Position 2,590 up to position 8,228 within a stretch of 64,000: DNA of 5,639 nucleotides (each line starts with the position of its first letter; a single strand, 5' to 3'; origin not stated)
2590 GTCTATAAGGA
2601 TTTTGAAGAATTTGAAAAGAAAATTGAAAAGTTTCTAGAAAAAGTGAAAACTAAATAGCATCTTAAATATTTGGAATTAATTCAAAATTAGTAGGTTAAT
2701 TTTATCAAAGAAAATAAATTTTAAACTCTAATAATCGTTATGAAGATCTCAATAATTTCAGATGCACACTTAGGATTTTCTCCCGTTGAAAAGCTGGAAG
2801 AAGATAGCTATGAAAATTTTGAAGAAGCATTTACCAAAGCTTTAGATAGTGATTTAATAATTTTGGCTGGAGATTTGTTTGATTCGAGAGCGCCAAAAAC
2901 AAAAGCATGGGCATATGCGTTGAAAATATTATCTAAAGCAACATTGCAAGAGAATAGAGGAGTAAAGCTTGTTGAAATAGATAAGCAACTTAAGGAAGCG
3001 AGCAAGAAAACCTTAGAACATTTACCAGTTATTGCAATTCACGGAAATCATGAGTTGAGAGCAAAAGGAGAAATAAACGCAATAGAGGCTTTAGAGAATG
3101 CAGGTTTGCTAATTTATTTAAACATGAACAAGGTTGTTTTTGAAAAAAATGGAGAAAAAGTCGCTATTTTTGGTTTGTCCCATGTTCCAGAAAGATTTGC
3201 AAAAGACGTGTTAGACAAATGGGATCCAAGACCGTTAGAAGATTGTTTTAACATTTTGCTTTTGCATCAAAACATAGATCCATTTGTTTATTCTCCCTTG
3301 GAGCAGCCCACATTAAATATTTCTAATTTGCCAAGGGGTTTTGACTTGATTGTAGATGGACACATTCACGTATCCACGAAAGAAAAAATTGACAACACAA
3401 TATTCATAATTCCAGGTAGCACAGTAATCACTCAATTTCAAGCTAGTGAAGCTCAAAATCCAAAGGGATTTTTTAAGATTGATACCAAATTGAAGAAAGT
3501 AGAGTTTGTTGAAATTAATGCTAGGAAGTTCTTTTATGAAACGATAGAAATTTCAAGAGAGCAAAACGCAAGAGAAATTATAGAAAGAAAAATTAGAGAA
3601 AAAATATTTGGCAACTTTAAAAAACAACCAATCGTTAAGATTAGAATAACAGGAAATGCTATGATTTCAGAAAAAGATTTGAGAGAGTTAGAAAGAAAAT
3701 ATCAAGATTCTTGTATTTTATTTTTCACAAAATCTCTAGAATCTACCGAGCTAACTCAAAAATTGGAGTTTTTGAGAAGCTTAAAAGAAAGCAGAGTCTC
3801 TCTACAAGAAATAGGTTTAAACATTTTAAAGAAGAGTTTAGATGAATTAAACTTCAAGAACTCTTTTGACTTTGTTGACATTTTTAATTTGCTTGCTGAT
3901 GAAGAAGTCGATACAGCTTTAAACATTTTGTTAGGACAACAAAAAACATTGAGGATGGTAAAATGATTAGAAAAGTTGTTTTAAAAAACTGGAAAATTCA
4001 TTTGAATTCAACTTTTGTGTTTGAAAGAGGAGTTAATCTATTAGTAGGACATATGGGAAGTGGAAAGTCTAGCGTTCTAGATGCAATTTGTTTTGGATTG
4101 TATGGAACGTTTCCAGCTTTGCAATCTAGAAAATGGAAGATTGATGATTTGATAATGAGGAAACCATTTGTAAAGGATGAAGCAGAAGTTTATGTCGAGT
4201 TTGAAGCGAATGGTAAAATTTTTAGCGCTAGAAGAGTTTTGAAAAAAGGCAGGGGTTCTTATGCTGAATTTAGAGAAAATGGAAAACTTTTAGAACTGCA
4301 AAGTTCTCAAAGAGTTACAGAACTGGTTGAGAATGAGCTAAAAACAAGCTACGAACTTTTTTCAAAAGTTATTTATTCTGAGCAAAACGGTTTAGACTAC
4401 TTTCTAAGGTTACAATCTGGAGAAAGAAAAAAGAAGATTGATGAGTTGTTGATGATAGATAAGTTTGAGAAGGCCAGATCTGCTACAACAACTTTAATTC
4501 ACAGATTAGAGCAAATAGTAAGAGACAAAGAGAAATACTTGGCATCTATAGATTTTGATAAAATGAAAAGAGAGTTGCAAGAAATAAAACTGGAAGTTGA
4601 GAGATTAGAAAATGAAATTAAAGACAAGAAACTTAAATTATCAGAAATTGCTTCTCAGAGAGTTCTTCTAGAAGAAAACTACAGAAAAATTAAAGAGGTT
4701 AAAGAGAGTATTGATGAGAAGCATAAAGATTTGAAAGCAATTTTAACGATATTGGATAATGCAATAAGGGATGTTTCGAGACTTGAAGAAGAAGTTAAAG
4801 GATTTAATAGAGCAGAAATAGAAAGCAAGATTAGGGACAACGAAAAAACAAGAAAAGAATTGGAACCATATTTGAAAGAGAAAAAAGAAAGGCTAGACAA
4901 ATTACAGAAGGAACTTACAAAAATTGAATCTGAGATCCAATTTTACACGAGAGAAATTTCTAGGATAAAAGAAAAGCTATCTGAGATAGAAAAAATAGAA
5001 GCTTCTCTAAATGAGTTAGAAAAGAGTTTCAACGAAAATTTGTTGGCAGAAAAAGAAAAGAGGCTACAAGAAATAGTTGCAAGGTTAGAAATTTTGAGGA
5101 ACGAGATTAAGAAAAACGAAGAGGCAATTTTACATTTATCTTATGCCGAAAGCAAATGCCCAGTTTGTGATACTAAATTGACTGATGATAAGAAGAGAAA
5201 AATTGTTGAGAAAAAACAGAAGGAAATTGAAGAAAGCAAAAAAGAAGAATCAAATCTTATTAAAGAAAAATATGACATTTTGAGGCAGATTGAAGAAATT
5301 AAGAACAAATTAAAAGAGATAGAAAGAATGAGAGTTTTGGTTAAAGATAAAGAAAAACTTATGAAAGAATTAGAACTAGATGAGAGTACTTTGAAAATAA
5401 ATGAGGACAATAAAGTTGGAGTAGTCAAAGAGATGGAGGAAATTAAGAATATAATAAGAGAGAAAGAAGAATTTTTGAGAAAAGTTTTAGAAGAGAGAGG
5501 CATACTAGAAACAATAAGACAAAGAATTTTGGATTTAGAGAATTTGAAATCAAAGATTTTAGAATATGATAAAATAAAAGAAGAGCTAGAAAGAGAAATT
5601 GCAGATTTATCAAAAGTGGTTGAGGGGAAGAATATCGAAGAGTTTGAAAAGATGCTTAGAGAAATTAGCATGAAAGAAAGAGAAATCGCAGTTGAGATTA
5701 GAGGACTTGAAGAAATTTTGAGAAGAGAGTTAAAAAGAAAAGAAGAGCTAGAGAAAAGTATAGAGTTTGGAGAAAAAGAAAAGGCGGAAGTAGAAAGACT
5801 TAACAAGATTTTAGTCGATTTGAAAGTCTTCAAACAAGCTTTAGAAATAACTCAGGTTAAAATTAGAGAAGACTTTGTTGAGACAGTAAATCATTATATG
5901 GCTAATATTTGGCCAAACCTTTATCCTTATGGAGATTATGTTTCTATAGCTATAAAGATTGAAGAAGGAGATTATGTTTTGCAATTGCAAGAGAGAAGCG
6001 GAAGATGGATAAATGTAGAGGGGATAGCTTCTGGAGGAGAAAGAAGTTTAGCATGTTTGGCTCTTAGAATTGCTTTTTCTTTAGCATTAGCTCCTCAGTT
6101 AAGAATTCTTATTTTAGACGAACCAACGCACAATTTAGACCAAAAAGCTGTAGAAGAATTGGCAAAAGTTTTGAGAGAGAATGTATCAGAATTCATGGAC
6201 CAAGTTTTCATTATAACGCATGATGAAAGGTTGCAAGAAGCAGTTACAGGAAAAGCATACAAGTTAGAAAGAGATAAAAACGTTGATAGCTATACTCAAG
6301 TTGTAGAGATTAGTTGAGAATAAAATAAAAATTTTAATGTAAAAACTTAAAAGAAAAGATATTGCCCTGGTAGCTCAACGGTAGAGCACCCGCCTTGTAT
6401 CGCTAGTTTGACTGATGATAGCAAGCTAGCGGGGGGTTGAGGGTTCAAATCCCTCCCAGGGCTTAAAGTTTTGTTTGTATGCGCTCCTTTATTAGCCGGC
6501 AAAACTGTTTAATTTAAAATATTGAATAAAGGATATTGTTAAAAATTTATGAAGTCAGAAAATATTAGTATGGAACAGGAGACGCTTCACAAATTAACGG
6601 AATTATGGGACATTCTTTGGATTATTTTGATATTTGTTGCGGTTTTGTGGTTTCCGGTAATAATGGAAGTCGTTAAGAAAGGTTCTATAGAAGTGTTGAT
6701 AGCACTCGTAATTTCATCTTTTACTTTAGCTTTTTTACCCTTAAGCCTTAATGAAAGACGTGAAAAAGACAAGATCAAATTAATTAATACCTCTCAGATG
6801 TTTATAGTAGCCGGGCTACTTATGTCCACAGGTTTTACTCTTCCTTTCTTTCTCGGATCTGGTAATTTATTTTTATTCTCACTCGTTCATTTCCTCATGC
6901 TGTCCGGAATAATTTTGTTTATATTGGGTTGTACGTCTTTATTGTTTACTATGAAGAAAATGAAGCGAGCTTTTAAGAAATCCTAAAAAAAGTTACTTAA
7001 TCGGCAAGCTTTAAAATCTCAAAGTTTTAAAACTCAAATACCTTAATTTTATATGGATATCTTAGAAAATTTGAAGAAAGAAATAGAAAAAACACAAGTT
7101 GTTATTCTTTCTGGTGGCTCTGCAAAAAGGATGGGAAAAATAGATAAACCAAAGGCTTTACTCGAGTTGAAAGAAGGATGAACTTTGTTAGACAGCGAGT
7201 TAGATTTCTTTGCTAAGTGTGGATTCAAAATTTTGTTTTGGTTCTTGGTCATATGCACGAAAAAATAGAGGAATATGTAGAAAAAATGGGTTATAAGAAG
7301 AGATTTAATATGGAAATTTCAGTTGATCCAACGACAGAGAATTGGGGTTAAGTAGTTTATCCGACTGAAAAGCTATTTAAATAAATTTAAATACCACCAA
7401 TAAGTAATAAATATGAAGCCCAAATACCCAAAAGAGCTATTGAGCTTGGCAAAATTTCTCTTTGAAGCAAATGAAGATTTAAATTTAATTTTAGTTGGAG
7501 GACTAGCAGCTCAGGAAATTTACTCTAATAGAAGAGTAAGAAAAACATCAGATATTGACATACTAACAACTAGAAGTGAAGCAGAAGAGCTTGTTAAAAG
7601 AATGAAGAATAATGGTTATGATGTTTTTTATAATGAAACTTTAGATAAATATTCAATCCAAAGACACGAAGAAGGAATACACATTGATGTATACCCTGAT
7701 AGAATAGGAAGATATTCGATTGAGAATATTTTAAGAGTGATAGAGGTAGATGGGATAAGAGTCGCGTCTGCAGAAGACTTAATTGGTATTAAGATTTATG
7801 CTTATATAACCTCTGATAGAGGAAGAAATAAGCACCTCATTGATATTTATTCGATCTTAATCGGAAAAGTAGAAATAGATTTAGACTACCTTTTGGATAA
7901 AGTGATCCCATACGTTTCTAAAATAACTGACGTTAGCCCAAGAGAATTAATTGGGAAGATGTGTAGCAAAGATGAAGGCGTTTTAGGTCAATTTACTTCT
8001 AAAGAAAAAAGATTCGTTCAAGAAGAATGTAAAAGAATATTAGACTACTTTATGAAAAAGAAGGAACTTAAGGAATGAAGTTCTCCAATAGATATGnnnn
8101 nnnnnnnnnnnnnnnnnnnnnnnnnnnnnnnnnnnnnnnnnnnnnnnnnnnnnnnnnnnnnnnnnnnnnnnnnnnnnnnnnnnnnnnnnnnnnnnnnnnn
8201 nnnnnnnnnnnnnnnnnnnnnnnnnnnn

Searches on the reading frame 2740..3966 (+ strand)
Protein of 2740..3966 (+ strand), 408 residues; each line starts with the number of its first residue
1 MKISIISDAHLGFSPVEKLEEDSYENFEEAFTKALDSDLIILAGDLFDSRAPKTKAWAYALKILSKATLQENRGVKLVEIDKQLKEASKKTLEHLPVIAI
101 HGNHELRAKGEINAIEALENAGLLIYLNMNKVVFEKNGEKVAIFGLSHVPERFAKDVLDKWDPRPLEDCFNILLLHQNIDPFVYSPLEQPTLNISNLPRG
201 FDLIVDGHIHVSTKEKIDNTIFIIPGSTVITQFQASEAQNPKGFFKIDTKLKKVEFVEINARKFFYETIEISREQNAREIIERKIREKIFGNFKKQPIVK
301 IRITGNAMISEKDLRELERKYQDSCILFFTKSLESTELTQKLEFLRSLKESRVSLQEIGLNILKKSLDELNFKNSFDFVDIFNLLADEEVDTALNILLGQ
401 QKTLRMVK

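Call 103: search_protein_families(library=pfam, proteins=[window:2740-3966:+], max_evalue=0.001)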
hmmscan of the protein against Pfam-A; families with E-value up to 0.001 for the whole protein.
window:2740-3966:+ (408 aa): 2 families
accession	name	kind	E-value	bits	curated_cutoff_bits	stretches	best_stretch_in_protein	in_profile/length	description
PF00149.33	Metallophos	-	3.3e-12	47.7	21.5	1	1-211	1-190/191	Calcineurin-like phosphoesterase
PF12850.12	Metallophos_2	-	2.2e-11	44.5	27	1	1-235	1-142/154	Calcineurin-like phosphoesterase superfamily domain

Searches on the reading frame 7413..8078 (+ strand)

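Call 3: search_protein_families(library=pfam, proteins=[window:7413-8078:+], max_evalue=1)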
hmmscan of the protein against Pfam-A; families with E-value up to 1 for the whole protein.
window:7413-8078:+ (221 aa): 6 families
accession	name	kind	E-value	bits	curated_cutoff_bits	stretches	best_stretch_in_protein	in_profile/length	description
PF14907.12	NTP_transf_5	-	1.6e-08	34.9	31.2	1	8-96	59-144/249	Uncharacterised nucleotidyltransferase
PF08843.17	AbiEii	-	4e-08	33.9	22.5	1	22-157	12-177/238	Nucleotidyl transferase AbiEii toxin, Type IV TA system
PF23942.1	DUF7277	-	6.6e-05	24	27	1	26-94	2-68/87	Domain of unknown function (DUF7277)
PF10706.15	Aminoglyc_resit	-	0.00016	22.3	21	1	21-95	12-84/149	Aminoglycoside-2''-adenylyltransferase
PF19502.5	DUF6036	-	0.00042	20.6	23.6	1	10-136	7-112/164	Nucleotidyltransferase of unknown function (DUF6036)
PF10620.15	MdcG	-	0.18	12.2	26.5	1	21-60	27-66/121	Phosphoribosyl-dephospho-CoA transferase MdcG C-terminal domain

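Call 4: search_protein_families(library=ncbifam, proteins=[window:7413-8078:+], max_evalue=1)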
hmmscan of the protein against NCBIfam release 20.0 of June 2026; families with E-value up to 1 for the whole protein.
window:7413-8078:+ (221 aa): 2 families
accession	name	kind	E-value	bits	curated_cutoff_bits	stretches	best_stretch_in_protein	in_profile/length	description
NF000478.2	linco_LnuE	exception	0.016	15.4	350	1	27-96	27-94/160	lincosamide nucleotidyltransferase Lnu(E)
NF000684.0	PRK00034.3-4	equivalog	0.037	14.4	97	0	191-219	18-46/97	Asp-tRNA(Asn) amidotransferase subunit GatC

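Call 7: search_protein_families(library=padloc, proteins=[window:7413-8078:+], max_evalue=1)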
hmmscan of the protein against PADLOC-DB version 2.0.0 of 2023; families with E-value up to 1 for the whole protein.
window:7413-8078:+ (221 aa): 3 families
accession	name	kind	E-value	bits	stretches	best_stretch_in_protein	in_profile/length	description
PDLC02291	AbiEii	-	0.00014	19.3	1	16-66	50-93/310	AbiEii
PDLC02307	AbiEii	-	0.0084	13.9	1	14-146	14-142/219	AbiEii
PDLC02314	AbiEii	-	0.016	12.5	1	16-66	44-91/290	AbiEii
